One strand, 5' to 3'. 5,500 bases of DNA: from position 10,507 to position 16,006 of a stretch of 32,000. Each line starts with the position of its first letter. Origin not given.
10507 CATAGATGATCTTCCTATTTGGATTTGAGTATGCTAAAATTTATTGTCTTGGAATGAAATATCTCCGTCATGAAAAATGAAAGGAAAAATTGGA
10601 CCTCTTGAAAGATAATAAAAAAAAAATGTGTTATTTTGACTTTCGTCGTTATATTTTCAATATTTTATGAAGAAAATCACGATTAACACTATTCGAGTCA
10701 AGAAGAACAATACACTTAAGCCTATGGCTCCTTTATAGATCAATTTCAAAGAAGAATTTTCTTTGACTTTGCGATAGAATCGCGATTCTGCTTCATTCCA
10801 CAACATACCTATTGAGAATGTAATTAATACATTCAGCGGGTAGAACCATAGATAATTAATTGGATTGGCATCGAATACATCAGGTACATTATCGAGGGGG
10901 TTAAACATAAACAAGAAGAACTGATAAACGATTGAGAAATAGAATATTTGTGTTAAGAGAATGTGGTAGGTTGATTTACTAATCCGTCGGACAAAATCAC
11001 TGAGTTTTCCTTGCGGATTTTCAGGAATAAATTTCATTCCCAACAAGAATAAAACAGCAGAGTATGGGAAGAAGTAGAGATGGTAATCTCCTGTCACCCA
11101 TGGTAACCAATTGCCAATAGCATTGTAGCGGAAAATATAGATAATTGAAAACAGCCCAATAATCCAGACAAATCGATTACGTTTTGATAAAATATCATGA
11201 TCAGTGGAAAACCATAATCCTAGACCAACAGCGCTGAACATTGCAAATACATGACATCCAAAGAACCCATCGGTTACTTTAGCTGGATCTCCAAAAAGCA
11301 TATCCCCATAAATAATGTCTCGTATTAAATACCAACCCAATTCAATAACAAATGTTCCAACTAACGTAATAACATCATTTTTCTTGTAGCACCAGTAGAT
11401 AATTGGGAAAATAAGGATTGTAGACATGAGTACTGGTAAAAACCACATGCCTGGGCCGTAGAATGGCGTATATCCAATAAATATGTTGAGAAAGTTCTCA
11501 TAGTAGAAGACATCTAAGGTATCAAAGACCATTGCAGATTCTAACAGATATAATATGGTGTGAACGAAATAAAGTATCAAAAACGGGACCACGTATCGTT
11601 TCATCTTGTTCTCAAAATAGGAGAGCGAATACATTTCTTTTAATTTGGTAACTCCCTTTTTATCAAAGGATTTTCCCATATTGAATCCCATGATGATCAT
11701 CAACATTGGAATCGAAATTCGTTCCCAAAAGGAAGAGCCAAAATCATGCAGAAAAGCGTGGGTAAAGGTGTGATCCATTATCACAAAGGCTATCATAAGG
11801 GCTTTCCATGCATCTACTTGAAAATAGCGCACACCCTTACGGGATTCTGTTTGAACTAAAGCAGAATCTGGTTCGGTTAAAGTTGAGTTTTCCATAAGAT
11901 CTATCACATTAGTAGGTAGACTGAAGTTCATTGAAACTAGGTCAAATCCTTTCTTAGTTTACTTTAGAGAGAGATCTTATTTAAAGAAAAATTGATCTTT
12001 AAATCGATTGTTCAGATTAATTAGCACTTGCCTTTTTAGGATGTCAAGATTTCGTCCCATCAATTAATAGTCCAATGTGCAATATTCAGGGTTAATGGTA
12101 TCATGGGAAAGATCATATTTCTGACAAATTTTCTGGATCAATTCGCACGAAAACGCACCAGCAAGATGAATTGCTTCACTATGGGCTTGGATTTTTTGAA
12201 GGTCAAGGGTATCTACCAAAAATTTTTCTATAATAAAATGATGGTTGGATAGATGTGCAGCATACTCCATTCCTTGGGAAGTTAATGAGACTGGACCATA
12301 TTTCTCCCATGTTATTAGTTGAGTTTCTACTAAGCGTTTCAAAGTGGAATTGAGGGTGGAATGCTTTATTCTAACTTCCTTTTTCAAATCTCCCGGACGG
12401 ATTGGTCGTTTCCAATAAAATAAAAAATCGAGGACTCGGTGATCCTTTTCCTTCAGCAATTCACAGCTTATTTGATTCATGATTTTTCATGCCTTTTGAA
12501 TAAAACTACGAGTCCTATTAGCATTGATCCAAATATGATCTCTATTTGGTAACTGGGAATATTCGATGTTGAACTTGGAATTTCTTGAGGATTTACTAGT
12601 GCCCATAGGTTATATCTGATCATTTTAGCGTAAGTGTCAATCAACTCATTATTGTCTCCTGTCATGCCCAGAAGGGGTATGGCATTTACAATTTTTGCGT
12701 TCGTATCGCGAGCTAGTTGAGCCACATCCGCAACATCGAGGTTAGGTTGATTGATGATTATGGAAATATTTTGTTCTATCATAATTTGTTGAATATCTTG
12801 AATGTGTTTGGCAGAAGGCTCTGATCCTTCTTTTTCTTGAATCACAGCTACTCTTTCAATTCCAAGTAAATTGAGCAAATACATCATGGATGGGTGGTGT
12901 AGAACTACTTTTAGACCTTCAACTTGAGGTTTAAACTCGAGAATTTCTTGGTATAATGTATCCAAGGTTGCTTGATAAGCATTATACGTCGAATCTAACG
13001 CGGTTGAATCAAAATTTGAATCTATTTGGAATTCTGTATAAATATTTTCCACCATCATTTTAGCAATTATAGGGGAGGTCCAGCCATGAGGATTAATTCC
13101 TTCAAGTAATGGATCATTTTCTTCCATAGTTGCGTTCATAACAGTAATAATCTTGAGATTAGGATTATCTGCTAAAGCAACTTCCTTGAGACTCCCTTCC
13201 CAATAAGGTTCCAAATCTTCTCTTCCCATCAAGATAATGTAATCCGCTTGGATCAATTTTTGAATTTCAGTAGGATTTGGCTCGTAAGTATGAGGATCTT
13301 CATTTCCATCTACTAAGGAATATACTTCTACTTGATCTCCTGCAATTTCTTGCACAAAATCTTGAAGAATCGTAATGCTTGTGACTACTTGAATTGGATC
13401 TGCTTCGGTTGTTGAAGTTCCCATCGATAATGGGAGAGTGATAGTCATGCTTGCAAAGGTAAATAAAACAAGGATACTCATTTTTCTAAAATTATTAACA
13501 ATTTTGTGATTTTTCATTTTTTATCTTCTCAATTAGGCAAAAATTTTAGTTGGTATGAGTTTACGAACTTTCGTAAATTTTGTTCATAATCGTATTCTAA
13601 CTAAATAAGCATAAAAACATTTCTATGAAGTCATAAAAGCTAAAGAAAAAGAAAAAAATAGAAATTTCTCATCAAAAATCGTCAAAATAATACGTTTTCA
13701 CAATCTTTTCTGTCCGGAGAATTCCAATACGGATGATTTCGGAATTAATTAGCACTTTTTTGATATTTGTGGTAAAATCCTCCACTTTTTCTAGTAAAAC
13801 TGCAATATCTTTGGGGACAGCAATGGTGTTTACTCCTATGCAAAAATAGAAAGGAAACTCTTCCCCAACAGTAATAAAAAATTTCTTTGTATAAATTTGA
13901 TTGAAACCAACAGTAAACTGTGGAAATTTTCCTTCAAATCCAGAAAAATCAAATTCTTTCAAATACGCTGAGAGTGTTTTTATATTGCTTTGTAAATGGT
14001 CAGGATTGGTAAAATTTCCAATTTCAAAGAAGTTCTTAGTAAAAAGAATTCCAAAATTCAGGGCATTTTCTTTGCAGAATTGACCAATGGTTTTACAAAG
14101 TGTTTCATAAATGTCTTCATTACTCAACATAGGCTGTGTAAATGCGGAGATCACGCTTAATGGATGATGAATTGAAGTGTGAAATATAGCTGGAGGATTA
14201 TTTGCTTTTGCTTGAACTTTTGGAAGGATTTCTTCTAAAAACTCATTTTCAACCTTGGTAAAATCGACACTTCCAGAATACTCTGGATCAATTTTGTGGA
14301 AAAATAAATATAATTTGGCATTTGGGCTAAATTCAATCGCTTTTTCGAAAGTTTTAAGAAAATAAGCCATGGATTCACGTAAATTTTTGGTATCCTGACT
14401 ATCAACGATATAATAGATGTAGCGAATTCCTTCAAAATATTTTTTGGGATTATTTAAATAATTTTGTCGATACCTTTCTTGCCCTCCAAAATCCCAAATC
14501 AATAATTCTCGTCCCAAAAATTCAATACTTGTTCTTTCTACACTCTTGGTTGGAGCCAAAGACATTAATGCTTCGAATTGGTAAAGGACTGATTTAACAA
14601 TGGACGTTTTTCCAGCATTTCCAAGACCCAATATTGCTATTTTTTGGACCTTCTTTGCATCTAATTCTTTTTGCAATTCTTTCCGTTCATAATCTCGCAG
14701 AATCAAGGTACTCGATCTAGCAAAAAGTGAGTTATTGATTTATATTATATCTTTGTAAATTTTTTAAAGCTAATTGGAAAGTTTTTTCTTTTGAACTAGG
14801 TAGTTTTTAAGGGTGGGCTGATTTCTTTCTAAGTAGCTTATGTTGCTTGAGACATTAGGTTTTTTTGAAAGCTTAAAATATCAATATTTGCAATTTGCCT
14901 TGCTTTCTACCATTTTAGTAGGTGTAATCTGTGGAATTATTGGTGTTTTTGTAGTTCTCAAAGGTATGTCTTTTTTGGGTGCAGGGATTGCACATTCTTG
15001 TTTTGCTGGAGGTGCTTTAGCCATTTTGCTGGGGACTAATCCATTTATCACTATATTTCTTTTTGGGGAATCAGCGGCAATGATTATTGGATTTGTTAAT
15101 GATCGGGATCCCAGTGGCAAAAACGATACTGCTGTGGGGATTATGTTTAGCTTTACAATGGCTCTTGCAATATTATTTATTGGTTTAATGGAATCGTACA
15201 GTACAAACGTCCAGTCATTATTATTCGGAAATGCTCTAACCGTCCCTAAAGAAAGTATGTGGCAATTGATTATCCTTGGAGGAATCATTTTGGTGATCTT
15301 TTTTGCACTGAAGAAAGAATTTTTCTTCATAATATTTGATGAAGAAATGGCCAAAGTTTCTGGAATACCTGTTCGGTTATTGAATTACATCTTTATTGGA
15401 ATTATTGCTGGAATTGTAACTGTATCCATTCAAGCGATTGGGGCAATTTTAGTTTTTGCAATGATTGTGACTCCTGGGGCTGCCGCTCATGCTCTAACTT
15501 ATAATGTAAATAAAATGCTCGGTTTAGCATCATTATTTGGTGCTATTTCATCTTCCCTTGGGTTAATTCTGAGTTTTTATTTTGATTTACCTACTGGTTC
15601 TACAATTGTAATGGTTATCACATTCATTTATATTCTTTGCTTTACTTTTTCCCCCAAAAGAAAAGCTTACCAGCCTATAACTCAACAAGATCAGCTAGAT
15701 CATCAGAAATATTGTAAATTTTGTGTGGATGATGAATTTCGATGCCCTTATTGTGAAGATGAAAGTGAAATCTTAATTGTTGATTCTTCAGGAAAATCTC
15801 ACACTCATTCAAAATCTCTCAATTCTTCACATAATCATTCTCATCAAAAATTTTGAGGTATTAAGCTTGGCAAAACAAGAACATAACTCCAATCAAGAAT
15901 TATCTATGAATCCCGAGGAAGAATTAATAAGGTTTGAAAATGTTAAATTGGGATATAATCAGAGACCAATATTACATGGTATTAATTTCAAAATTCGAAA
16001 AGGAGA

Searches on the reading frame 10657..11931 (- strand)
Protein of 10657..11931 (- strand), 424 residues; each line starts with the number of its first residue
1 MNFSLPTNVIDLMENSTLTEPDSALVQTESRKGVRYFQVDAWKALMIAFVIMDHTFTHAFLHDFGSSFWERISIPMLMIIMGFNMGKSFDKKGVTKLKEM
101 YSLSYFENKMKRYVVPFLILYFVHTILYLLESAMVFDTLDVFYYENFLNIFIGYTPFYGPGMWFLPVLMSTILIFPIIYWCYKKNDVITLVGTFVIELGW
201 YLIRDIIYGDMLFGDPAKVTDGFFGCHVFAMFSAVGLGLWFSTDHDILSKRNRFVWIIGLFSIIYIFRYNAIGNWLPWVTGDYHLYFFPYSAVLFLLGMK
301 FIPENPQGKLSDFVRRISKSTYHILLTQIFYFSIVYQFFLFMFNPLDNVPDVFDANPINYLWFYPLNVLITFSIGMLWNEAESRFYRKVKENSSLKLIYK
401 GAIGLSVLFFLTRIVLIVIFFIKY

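Call 25: search_protein_families(library=pfam, proteins=[window:10657-11931:-])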
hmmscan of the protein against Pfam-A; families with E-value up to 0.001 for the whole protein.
window:10657-11931:- (424 aa): 1 family
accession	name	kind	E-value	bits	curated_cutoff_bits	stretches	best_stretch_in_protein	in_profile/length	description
PF01757.29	Acyl_transf_3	-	2.1e-14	53.8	31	1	38-374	3-320/326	Acyltransferase domain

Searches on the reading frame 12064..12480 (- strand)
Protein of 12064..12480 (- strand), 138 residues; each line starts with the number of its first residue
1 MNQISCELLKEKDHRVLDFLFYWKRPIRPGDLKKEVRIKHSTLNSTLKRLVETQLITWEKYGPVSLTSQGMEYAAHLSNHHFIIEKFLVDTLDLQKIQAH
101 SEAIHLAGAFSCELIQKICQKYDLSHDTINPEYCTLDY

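Call 26: search_protein_families(library=pfam, proteins=[window:12064-12480:-])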
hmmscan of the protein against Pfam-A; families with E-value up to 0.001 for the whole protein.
window:12064-12480:- (138 aa): 1 family
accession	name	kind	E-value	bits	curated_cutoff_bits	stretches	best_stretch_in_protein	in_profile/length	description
PF02742.21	Fe_dep_repr_C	-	1.5e-09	38.1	27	1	67-122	1-56/70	Iron dependent repressor, metal binding and dimerisation domain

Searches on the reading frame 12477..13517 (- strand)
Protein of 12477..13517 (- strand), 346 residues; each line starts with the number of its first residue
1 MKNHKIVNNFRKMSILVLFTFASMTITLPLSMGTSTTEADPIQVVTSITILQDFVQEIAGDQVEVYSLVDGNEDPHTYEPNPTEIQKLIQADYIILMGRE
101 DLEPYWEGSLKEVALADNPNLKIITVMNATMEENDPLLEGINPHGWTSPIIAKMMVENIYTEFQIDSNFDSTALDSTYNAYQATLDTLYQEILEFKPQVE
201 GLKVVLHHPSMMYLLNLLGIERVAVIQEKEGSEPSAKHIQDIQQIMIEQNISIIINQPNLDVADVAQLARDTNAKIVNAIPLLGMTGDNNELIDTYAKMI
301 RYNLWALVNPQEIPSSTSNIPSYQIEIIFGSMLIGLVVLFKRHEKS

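Call 26: search_protein_families(library=pfam, proteins=[window:12477-13517:-])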
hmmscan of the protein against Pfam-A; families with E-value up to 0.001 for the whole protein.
window:12477-13517:- (346 aa): 1 family
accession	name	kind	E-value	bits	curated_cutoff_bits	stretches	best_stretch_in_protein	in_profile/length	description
PF01297.22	ZnuA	-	3.7e-47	161.4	29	1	44-308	1-261/263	Zinc-uptake complex component A periplasmic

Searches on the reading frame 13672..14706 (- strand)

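Call 26: search_protein_families(library=pfam, proteins=[window:13672-14706:-])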
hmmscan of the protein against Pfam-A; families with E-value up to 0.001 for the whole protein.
window:13672-14706:- (344 aa): 7 families
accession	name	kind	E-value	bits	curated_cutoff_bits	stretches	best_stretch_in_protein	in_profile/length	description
PF04670.18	Gtr1_RagA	-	3.1e-23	82.8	22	1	22-225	1-205/232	Gtr1/RagA G protein conserved region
PF00025.27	Arf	-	8.7e-17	61.6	22.3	1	12-146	6-132/174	ADP-ribosylation factor family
PF09439.16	SRPRB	-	1.1e-07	31.8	25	1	19-118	2-98/178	Signal recognition particle receptor beta subunit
PF08477.19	Roc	-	2e-07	31.7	27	1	22-123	1-105/119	Ras of Complex, Roc, domain of DAPkinase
PF00503.26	G-alpha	-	1.3e-06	28.2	48.8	1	50-140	167-261/333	G-protein alpha subunit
PF01926.29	MMR_HSR1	-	9.6e-06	26.1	21.9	1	22-119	1-102/113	50S ribosome-binding GTPase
PF00071.28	Ras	-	0.00029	20.9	21.6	1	22-153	1-128/162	Ras family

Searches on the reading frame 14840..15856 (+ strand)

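Call 26: search_protein_families(library=pfam, proteins=[window:14840-15856:+])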
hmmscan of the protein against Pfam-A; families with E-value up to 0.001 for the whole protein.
window:14840-15856:+ (338 aa): 2 families
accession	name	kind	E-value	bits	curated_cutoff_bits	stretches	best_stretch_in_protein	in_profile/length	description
PF00950.22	ABC-3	-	5.5e-71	239.5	20.1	1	14-270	2-257/258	ABC 3 transport family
PF01032.23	FecCD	-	5.2e-06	26.1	26.5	1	50-269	79-306/311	FecCD transport family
